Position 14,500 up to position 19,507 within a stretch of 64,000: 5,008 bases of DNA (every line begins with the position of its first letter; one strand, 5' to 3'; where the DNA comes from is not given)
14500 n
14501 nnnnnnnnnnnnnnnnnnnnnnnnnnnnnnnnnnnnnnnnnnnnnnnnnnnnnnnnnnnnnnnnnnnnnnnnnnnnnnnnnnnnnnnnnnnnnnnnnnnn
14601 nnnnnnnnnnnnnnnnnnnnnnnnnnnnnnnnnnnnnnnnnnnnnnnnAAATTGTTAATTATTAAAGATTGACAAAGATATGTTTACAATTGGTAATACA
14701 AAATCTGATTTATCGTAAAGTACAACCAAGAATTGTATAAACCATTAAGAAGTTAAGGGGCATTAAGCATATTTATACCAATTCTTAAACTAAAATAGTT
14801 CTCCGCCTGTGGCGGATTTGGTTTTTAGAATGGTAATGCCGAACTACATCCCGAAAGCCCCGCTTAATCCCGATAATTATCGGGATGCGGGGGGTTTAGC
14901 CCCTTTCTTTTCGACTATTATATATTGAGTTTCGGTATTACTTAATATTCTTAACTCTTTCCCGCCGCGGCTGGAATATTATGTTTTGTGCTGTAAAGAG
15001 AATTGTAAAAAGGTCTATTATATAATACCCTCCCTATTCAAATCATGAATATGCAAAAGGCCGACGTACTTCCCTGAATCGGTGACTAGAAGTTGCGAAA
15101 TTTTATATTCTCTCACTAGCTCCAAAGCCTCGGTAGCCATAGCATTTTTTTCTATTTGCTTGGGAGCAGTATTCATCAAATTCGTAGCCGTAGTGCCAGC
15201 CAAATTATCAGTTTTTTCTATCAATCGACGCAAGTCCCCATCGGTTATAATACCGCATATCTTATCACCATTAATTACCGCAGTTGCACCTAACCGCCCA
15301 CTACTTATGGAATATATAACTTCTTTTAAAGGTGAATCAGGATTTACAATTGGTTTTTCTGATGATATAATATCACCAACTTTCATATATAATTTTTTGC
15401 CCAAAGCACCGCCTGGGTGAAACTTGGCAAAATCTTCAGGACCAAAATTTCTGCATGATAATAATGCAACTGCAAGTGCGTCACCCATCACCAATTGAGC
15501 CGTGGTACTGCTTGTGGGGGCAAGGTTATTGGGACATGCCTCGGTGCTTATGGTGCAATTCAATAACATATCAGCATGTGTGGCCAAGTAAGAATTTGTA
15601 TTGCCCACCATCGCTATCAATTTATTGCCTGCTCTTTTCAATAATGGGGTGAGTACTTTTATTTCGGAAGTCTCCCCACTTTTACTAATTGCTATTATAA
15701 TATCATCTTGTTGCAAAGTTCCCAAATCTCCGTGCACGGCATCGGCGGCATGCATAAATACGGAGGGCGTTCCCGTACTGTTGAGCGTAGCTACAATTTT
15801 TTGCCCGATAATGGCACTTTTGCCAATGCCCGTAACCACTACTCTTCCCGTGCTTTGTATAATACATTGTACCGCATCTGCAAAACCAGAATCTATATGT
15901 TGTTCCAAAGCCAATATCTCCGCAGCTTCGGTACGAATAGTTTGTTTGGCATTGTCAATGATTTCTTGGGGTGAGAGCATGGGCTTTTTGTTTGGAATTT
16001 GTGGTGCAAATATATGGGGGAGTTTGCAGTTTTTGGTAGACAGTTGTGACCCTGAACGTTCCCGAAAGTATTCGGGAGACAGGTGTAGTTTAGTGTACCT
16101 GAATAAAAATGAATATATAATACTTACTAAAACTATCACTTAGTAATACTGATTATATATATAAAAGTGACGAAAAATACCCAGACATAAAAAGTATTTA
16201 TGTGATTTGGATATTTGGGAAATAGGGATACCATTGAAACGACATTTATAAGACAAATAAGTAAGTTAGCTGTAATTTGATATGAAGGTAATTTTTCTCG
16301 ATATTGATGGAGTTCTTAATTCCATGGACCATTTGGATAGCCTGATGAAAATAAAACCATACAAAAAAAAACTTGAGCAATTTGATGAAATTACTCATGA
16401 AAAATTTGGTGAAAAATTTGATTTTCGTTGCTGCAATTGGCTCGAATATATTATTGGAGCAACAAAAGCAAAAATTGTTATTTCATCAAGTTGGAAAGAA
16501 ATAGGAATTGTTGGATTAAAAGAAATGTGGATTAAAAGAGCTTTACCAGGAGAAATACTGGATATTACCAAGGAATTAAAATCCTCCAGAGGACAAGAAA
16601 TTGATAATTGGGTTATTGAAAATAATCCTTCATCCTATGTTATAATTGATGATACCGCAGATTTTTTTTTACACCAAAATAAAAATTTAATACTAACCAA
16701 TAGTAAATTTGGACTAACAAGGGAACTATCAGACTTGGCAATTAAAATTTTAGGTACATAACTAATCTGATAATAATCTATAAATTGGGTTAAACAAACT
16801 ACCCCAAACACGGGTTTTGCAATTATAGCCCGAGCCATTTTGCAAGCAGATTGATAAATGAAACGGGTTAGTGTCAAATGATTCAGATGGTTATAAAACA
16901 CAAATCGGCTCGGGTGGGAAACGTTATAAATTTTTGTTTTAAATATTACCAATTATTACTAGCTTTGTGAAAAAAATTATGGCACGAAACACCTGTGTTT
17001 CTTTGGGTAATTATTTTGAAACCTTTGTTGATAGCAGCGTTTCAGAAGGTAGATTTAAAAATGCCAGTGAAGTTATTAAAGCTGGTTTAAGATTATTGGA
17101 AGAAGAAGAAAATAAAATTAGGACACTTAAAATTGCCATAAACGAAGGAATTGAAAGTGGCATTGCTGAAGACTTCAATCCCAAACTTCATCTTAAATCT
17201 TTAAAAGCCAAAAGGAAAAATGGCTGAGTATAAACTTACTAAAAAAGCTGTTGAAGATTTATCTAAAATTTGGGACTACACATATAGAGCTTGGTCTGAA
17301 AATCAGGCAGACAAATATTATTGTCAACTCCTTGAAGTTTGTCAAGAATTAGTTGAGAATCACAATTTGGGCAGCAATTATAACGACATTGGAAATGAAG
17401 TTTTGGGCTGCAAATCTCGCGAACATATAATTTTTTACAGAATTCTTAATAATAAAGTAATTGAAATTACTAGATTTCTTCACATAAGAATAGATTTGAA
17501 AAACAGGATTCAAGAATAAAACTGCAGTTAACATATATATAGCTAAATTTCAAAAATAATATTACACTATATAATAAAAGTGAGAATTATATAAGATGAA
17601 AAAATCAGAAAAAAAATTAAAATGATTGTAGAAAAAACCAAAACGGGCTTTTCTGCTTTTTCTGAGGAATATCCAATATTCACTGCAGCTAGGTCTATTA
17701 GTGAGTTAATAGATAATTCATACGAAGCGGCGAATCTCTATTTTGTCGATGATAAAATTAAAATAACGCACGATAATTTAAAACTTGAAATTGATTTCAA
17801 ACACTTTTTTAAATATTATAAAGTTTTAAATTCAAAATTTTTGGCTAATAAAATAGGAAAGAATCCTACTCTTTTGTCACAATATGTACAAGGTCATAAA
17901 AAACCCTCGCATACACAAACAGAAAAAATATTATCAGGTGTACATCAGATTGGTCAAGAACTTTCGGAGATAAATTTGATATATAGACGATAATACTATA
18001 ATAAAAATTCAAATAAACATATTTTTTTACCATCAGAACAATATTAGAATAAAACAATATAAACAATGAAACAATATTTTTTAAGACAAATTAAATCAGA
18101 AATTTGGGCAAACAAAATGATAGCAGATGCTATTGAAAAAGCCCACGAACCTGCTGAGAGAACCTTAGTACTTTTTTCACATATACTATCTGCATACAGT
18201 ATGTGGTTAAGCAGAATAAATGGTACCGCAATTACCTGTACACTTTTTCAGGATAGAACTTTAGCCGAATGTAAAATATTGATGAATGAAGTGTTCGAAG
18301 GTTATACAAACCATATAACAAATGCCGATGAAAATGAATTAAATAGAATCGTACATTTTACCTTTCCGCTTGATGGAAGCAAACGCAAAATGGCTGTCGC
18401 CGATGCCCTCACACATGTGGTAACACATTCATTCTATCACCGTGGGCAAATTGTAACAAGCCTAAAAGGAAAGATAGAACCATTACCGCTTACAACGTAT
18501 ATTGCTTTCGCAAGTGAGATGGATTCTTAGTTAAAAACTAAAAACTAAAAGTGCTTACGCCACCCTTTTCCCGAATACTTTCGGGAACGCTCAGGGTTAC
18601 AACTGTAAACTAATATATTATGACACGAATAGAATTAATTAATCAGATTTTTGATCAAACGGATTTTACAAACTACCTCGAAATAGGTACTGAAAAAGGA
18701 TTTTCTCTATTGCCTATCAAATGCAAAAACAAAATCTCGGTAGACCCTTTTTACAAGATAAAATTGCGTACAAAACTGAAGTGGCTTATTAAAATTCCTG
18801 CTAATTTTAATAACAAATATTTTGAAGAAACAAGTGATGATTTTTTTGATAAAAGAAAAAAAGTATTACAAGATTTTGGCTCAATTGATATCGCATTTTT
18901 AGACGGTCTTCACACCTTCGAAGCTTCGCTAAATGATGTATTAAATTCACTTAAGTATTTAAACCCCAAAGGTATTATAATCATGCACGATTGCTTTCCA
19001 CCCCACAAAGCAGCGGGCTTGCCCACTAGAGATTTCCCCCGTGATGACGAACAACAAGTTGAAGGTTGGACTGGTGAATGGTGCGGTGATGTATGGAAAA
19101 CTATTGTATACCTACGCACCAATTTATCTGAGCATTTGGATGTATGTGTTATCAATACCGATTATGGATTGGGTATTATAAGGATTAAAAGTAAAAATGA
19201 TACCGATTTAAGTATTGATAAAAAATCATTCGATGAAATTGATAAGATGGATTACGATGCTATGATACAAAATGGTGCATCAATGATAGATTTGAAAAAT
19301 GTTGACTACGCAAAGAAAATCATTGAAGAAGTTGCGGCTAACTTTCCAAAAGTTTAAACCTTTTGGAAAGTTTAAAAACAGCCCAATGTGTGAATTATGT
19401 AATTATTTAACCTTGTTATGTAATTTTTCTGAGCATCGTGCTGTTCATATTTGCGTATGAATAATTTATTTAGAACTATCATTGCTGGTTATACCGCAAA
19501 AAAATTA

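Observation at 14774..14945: Family of at least four interspersed non-coding repeat elements (MITE/REP-like or structured ncRNA) with conserved hairpins, one copy inverted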

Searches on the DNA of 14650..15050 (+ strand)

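Call 13: search_rna_families(source=window, start=14650, end=15050, threshold=evalue, max_evalue=10, show_alignments=2)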
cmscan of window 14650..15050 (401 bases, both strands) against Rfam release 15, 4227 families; matches with E-value up to 10: 4.
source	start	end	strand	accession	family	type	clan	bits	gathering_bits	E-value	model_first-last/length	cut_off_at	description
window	14690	14728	-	RF04349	Plastid-rps18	Cis-reg;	-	17.2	60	8.3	1-57/57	no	Plastid-rps18 3UTR RNA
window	14887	14979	+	RF01796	frnS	Gene; sRNA;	-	15.5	60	4.1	1-119/119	no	Fumarate/nitrate reductase regulator sRNA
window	14656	14773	+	RF02546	LSU_trypano_mito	Gene; rRNA;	CL00112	13.8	60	0.99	141-561/561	no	Trypanosomatid mitochondrial large subunit ribosomal RNA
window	14686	14747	-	RF00824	mir-50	Gene; miRNA;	CL00089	13.2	43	7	1-75/75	no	mir-50 microRNA precursor family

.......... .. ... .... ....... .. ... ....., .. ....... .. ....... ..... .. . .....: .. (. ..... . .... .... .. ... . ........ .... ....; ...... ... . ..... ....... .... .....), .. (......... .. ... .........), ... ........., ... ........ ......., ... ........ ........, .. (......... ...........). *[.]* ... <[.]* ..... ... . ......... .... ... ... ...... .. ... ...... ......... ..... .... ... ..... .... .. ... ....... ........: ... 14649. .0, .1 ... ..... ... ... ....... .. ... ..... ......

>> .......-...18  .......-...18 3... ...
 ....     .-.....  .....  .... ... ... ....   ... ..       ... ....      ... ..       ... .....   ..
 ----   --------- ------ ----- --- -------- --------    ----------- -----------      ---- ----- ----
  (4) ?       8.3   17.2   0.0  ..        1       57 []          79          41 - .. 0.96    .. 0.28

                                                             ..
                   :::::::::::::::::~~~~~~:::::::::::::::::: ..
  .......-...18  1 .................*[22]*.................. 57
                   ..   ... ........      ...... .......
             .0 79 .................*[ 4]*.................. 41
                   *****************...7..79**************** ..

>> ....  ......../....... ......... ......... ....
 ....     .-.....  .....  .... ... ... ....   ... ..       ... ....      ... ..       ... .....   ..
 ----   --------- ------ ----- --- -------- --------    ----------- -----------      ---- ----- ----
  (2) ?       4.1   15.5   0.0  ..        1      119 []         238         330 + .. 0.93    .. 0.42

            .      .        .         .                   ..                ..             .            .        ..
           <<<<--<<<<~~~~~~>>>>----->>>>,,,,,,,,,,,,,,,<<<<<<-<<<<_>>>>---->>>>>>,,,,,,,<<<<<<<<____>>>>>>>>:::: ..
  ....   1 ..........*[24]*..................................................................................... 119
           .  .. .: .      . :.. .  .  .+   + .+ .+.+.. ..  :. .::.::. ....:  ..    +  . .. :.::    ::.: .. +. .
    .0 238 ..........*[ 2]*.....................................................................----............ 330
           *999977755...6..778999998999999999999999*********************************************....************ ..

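Call 48: search_dna_similar(query=window:14772-14945:+, collection=plasmids, mode=distant, max_evalue=0.01)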
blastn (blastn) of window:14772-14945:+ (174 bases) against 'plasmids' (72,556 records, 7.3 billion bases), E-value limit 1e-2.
No match.

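Call 49: search_dna_similar(query=window:14772-14945:+, collection=phages, mode=distant, max_evalue=0.01)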
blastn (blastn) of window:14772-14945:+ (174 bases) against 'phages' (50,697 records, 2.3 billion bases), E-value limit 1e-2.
No match.

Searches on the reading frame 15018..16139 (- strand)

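Call 31: search_protein_families(library=pfam, proteins=[window:15018-16139:-])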
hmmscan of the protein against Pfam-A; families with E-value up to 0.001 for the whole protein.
window:15018-16139:- (373 aa): 2 families
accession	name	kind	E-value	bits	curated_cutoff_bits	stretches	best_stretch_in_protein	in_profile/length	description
PF01380.27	SIS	-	8.3e-27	94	25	1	94-225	2-131/131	SIS domain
PF00571.33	CBS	-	3.4e-17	63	24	2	254-308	1-56/57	CBS domain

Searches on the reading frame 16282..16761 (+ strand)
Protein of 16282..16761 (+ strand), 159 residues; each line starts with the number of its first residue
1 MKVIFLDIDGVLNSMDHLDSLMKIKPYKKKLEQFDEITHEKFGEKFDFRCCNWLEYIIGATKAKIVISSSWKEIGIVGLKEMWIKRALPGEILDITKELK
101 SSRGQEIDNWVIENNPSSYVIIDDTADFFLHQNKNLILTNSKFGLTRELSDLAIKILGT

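Call 31: search_protein_families(library=pfam, proteins=[window:16282-16761:+])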
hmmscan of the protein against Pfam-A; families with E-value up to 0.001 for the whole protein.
window:16282-16761:+ (159 aa): 1 family
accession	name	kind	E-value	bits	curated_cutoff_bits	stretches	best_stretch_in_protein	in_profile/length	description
PF18143.6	HAD_SAK_2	-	3.3e-23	83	27.5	1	3-148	1-137/139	HAD domain in Swiss Army Knife RNA repair proteins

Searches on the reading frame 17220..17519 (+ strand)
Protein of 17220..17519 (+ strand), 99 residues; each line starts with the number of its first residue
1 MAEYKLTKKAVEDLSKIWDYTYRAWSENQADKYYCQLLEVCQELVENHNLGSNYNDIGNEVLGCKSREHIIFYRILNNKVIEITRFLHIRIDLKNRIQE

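Call 72: search_protein_families(library=pfam, proteins=[window:17220-17519:+])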
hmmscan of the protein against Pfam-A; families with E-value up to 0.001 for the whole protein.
window:17220-17519:+ (99 aa): 1 family
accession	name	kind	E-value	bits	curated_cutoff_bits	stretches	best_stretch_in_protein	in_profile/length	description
PF05016.21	ParE_toxin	-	4e-16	59.8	23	1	4-90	1-86/89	ParE toxin of type II toxin-antitoxin system, parDE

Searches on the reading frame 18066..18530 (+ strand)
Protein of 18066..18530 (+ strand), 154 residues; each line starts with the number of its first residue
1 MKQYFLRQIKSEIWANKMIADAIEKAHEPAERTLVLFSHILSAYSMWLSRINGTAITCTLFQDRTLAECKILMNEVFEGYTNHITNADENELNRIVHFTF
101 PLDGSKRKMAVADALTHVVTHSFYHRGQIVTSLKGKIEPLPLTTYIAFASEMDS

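Call 72: search_protein_families(library=pfam, proteins=[window:18066-18530:+])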
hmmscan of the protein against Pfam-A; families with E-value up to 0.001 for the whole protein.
window:18066-18530:+ (154 aa): 2 families
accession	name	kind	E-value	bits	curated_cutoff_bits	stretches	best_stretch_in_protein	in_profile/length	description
PF05163.17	DinB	-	7.5e-11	42.7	23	1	36-134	45-143/165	DinB family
PF12867.12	DinB_2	-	3.3e-05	24.8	24.8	1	37-129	36-128/128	DinB superfamily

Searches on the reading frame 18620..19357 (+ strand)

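Call 72: search_protein_families(library=pfam, proteins=[window:18620-19357:+])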
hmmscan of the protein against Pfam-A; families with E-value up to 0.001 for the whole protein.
window:18620-19357:+ (245 aa): 1 family
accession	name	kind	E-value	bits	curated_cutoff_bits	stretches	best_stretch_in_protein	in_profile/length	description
PF13578.12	Methyltransf_24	-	2.7e-11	44.7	26.3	1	20-125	1-105/105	Methyltransferase domain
